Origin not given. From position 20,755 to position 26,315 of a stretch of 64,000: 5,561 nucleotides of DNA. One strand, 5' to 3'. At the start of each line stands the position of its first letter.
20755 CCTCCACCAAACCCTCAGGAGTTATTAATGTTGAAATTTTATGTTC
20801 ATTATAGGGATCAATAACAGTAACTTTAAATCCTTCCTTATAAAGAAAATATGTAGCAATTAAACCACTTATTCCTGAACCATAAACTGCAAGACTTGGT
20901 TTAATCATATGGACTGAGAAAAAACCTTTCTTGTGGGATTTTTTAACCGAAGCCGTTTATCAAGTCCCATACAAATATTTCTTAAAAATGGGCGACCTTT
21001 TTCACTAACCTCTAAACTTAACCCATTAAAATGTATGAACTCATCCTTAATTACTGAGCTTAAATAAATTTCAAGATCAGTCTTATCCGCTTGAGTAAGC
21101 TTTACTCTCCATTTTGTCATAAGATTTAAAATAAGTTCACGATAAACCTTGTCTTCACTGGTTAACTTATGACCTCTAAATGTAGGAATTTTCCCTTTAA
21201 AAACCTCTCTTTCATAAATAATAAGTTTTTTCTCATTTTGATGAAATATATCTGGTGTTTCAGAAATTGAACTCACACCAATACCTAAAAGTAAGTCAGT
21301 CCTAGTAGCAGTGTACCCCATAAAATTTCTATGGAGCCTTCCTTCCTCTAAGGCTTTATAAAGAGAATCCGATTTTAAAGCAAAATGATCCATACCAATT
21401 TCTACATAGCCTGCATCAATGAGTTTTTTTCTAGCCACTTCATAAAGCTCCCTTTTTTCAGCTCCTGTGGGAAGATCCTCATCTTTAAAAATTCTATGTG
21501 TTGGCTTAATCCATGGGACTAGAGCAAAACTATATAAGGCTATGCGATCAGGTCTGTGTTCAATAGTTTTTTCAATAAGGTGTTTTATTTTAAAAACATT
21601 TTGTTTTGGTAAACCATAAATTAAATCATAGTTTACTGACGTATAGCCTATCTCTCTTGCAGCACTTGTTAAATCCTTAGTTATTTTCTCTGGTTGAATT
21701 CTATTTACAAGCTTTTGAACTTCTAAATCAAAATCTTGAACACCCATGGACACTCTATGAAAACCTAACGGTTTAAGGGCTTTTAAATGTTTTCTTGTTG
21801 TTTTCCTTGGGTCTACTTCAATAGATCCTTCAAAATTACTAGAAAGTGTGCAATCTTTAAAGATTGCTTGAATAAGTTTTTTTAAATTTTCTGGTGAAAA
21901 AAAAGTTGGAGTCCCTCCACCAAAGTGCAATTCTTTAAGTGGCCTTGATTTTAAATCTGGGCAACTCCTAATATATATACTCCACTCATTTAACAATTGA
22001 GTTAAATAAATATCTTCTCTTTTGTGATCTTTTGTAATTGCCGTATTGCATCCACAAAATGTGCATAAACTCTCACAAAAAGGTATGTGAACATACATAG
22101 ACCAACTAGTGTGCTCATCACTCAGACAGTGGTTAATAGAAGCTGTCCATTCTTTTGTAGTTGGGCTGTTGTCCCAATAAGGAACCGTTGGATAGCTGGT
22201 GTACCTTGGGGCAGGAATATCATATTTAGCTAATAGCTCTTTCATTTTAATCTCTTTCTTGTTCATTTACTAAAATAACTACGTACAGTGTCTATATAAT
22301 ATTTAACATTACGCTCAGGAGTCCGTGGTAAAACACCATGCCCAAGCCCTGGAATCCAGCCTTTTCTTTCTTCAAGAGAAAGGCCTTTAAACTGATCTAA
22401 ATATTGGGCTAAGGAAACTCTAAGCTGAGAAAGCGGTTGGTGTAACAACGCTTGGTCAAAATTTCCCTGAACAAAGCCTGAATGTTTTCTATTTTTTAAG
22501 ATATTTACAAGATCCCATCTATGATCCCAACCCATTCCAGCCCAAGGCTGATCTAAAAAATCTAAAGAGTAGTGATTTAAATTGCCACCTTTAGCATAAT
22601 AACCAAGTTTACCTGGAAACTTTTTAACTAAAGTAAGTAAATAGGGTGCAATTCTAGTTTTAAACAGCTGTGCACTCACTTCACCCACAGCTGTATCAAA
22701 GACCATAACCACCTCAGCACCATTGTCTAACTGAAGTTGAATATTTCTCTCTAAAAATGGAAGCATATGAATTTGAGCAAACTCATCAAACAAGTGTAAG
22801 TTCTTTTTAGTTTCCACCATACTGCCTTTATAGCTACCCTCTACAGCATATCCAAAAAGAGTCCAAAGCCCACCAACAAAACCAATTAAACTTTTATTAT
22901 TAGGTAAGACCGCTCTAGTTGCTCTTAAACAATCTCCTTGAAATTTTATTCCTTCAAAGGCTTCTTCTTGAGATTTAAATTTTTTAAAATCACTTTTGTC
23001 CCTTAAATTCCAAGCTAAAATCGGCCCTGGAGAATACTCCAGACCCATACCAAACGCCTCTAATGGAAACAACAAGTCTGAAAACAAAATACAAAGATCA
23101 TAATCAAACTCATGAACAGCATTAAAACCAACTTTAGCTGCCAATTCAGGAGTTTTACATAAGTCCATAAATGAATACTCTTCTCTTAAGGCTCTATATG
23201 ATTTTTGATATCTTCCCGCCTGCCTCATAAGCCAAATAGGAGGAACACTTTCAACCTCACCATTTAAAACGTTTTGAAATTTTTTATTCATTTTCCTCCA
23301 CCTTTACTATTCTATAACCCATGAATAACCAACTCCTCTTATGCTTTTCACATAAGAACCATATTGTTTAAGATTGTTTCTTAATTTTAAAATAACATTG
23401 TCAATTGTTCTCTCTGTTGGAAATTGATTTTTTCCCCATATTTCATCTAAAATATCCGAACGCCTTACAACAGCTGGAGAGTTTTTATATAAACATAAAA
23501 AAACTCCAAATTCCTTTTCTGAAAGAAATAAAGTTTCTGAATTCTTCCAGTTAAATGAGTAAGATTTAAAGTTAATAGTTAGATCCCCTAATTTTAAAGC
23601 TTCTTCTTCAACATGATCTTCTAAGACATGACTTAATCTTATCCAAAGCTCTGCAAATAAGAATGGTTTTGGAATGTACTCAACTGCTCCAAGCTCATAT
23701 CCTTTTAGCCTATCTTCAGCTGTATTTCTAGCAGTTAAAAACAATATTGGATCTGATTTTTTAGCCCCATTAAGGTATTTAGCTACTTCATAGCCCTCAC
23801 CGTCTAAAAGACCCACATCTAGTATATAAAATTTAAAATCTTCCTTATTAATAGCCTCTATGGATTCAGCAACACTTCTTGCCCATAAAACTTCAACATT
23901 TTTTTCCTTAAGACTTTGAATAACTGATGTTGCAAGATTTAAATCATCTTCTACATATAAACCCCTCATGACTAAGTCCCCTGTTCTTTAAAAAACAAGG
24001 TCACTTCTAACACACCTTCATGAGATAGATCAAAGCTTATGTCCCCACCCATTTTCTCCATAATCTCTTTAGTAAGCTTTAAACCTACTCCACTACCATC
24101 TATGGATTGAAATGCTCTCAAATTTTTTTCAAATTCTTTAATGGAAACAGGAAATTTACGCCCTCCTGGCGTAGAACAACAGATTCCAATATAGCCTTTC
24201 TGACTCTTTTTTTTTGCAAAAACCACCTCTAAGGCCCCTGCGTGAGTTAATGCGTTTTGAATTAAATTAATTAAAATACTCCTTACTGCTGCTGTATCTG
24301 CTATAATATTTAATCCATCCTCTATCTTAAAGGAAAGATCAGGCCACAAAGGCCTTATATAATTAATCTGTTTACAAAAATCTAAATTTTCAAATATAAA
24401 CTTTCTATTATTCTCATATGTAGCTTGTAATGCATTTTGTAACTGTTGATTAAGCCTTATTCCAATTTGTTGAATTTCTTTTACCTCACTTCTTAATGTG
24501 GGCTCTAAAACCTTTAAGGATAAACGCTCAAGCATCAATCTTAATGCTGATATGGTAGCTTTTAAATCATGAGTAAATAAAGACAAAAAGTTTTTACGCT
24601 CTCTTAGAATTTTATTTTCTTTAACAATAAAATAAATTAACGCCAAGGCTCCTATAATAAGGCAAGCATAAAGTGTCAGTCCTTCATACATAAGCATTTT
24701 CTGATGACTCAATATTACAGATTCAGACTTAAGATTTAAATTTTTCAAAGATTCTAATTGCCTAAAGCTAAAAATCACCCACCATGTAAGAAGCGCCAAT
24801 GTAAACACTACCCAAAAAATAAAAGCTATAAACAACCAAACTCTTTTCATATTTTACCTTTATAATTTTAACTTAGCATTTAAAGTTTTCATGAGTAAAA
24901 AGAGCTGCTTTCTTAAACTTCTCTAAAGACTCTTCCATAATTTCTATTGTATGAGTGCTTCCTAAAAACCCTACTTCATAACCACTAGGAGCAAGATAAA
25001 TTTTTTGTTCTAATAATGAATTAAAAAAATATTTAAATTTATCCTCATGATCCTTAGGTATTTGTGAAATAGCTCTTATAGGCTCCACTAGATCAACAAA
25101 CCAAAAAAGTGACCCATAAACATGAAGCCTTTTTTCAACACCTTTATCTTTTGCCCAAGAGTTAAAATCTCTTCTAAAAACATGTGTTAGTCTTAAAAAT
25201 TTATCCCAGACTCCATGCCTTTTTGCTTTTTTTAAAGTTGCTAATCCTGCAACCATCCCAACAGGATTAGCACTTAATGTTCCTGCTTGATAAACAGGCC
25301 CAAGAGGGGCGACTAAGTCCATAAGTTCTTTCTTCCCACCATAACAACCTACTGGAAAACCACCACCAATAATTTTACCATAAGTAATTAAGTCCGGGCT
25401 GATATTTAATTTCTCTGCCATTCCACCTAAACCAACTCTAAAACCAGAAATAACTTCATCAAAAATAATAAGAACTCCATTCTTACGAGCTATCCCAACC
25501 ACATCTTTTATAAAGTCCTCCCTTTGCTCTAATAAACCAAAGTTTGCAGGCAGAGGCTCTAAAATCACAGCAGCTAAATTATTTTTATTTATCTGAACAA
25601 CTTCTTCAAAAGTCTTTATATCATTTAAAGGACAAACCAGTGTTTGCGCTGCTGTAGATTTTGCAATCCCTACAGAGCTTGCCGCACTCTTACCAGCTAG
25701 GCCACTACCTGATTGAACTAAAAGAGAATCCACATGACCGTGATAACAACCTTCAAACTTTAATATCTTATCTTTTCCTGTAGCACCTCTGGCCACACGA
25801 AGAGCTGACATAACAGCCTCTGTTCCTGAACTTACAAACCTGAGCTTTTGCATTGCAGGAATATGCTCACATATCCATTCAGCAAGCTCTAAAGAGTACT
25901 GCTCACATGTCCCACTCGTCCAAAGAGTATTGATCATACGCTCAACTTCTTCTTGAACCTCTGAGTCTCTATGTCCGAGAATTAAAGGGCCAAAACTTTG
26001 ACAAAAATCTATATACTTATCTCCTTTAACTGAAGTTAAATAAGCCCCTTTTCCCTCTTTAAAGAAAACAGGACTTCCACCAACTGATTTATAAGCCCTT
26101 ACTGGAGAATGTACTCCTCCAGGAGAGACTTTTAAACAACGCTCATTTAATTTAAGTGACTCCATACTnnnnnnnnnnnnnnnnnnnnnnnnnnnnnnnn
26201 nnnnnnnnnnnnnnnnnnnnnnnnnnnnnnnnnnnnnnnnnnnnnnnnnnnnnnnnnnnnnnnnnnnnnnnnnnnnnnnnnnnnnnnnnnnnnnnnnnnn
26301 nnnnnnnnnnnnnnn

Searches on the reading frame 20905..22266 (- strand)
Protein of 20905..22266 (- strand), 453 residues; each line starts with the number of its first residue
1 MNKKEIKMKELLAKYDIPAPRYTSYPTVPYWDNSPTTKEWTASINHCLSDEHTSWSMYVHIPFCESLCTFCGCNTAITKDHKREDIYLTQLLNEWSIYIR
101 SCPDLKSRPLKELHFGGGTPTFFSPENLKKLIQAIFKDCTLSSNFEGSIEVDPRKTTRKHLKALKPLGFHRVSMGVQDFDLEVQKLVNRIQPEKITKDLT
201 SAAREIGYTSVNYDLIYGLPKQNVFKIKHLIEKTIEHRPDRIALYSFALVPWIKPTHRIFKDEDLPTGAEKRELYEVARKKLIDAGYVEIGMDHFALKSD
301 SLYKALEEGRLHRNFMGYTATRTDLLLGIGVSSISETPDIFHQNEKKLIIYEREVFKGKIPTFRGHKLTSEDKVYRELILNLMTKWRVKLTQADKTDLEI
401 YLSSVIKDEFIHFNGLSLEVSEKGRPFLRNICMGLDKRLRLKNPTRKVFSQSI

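Call 48: search_protein_families(library=pfam, proteins=[window:20905-22266:-], max_evalue=0.00001)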
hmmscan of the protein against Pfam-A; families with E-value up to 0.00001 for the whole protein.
window:20905-22266:- (453 aa): 1 family
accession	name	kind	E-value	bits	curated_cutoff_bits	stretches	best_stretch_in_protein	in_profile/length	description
PF04055.27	Radical_SAM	-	1.1e-17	65.2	29.5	1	58-232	1-164/166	Radical SAM superfamily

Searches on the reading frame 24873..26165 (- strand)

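Call 48: search_protein_families(library=pfam, proteins=[window:24873-26165:-], max_evalue=0.00001)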
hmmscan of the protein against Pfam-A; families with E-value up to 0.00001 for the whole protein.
window:24873-26165:- (430 aa): 1 family
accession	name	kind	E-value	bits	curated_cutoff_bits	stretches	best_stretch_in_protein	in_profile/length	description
PF00202.27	Aminotran_3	-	3.7e-59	200.9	30.5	1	32-378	10-358/403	Aminotransferase class-III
